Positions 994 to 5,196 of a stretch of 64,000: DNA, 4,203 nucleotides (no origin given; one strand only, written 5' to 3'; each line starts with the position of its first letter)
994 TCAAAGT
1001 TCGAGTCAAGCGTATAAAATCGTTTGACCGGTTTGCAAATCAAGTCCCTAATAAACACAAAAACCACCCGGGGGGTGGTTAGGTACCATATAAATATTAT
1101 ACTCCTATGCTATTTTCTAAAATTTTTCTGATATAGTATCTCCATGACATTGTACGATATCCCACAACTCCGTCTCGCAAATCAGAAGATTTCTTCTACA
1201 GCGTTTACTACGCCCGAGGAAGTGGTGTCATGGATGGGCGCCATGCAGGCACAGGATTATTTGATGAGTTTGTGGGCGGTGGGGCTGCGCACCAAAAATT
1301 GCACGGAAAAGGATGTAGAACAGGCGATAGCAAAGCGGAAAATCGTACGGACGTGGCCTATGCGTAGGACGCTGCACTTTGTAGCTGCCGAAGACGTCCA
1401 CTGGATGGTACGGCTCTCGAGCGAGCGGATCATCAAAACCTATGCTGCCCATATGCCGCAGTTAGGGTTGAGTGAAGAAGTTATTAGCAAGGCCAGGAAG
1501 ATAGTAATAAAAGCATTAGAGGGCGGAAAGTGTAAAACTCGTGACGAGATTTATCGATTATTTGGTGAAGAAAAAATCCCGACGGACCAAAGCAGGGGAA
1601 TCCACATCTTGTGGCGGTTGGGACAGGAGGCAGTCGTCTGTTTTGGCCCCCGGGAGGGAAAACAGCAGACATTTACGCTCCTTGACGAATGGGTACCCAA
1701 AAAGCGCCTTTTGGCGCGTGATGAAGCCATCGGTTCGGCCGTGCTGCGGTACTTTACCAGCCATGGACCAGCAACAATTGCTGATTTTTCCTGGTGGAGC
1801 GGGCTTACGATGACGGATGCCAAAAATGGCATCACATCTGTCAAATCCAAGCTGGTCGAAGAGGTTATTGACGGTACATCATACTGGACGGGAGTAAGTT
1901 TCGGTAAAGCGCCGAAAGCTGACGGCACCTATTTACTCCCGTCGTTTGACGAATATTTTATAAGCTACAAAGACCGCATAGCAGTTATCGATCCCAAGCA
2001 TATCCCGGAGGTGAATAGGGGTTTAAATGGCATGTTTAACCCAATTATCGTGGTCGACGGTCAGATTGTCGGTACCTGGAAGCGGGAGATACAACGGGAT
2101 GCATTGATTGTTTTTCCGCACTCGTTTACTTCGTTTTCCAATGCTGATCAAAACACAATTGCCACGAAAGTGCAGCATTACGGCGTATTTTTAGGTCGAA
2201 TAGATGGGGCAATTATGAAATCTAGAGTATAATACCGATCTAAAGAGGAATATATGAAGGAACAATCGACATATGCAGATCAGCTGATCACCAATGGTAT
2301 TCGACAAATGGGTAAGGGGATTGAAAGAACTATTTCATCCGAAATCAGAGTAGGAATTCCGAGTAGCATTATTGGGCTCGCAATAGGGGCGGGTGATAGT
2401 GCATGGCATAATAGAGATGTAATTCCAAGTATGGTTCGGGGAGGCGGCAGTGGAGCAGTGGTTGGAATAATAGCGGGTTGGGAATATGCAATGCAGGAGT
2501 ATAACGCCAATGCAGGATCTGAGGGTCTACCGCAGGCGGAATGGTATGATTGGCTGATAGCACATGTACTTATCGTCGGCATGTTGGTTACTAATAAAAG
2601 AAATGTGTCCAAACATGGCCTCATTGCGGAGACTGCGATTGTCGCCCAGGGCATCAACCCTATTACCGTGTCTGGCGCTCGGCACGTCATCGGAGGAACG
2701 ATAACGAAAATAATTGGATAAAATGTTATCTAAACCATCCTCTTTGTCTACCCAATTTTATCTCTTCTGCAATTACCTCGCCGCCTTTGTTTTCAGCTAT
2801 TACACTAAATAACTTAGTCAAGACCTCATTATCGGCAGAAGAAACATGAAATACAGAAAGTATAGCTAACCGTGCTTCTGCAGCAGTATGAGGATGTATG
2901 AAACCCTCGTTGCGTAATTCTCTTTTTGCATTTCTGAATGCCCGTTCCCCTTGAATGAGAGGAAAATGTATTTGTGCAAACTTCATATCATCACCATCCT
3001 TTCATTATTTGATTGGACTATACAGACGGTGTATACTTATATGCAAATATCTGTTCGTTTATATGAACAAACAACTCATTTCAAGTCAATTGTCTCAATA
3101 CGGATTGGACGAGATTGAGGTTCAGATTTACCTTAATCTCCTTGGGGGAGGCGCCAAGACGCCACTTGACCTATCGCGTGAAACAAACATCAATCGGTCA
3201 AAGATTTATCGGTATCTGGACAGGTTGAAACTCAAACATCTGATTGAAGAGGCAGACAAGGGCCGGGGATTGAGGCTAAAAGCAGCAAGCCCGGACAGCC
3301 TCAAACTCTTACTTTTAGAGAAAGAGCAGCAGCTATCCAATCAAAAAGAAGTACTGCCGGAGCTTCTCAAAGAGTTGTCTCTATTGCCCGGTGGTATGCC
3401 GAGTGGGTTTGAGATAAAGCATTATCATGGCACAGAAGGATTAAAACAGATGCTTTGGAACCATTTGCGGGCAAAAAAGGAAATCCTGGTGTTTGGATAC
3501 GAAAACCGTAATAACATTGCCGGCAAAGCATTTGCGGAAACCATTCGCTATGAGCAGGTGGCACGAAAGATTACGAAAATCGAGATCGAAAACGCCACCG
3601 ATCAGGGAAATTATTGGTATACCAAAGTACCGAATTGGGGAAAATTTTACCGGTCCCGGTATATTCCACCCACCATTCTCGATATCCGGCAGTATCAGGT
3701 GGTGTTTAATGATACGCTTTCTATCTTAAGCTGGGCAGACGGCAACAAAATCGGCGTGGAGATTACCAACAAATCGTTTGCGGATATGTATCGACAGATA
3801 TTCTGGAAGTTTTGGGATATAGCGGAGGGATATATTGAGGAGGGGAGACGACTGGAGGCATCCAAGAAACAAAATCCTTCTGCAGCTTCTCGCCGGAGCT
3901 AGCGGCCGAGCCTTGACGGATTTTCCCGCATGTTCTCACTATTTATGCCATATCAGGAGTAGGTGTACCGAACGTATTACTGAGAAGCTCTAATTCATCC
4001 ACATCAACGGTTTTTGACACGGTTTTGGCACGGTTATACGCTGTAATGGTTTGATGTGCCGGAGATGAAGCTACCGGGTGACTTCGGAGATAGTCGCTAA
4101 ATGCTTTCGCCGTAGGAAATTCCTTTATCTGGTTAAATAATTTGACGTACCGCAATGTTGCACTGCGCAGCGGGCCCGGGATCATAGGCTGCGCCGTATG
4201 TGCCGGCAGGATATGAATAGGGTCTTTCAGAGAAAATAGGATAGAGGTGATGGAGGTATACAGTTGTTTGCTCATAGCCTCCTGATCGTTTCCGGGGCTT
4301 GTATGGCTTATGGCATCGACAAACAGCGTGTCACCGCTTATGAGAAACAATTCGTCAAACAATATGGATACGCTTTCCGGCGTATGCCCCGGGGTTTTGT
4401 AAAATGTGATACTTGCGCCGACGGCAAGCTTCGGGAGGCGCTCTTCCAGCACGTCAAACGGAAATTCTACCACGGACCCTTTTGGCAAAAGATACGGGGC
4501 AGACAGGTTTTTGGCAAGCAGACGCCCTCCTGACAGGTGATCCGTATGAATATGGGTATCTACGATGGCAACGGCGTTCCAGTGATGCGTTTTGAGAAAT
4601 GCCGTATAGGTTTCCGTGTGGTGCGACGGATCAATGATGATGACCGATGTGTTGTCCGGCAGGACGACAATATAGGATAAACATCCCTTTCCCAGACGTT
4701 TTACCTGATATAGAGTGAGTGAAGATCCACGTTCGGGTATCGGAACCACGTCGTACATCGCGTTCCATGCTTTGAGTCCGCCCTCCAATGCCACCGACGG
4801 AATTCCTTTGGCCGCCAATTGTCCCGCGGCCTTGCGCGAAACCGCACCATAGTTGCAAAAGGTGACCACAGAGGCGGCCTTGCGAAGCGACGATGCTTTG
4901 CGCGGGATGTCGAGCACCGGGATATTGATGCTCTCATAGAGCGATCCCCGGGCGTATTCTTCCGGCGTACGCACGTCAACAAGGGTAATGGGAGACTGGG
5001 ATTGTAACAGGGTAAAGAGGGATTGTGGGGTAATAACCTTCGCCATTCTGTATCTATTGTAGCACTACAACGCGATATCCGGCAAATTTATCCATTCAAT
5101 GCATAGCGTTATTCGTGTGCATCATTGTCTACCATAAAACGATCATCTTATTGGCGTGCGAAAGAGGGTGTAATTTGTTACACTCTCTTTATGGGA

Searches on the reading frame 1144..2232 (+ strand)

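Call 10: search_protein_families(library=pfam, proteins=[window:1144-2232:+], max_evalue=0.001)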
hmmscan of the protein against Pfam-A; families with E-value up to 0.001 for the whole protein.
window:1144-2232:+ (362 aa): 1 family
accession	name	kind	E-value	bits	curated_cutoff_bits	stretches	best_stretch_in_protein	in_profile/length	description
PF06224.18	AlkZ-like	-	6.7e-64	217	25.9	1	28-347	1-327/329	DNA glycosylase AlkZ-like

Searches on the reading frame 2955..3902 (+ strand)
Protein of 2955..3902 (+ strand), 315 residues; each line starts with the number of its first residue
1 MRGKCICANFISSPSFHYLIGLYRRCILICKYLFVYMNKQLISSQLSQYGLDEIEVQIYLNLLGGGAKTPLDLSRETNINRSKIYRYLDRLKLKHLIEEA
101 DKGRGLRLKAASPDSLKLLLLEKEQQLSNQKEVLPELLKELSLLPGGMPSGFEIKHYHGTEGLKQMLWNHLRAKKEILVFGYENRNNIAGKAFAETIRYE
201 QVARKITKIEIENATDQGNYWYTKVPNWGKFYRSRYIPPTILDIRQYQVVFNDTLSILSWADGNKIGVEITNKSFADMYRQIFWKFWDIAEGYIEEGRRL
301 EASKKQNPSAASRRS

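Call 10: search_protein_families(library=pfam, proteins=[window:2955-3902:+], max_evalue=0.001)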
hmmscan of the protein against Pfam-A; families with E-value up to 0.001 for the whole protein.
window:2955-3902:+ (315 aa): 1 family
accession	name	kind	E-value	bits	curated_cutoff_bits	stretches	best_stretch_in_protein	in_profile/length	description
PF01978.25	TrmB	-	2.4e-11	43.8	25.6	1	46-102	1-57/68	Sugar-specific transcriptional regulator TrmB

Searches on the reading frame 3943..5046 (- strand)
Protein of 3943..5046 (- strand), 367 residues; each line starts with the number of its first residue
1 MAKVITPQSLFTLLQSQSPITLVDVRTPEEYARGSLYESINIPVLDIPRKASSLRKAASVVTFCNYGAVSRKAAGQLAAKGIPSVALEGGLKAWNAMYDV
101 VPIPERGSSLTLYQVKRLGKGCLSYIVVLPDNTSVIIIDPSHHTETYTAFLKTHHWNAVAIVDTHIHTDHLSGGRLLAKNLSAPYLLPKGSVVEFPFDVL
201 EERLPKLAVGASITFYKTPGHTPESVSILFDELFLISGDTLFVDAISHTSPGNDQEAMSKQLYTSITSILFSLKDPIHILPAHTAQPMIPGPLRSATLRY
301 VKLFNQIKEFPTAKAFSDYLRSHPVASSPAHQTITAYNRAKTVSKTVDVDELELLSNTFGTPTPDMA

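Call 10: search_protein_families(library=pfam, proteins=[window:3943-5046:-], max_evalue=0.001)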
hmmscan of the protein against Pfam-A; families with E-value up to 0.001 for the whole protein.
window:3943-5046:- (367 aa): 2 families
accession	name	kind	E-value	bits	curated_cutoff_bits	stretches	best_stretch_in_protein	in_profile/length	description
PF00581.25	Rhodanese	-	1.8e-14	54.4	22.2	1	13-96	8-101/102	Rhodanese-like domain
PF00753.33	Lactamase_B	-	4e-09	37.1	22.7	1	121-281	5-162/196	Metallo-beta-lactamase superfamily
